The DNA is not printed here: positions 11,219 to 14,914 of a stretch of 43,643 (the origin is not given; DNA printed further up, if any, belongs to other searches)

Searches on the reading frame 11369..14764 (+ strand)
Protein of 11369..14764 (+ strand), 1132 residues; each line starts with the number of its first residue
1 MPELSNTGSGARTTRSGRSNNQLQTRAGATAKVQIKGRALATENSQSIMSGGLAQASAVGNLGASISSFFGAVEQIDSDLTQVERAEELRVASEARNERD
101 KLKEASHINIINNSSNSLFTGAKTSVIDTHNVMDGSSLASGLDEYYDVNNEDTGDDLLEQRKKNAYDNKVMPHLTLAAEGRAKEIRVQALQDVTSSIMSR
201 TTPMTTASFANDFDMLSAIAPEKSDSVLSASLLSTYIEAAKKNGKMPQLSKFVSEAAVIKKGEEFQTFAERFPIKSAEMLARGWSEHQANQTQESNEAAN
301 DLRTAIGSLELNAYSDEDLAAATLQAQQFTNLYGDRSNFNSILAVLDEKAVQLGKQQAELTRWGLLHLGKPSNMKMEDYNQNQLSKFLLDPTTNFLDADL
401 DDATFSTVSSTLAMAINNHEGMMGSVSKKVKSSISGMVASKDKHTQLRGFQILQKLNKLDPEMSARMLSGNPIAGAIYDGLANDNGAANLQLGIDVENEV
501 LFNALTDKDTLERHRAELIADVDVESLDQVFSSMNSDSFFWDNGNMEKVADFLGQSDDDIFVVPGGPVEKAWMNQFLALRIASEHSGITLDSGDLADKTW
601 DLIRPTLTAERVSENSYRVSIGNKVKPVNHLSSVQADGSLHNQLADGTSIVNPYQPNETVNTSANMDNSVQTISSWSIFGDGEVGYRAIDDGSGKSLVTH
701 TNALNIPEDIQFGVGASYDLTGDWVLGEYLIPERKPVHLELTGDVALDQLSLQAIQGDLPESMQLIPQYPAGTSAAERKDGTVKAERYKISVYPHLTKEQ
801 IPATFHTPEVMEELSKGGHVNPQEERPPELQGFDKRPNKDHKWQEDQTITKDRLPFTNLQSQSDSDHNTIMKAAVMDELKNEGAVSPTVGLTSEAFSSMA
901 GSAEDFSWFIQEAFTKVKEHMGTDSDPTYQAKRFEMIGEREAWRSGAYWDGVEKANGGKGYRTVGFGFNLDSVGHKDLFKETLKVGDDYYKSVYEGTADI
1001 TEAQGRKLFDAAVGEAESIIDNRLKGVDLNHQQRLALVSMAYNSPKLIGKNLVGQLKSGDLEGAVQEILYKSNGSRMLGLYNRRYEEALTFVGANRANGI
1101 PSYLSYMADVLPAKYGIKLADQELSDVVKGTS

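Call 85: search_protein_families(library=phrogs, proteins=[window:11369-14764:+], max_evalue=0.00001)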
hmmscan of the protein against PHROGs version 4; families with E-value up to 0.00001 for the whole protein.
window:11369-14764:+ (1132 aa): 1 family
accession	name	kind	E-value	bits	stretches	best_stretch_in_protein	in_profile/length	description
phrog_7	-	lysis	1.7e-14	53.9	1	932-1092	557-696/873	endolysin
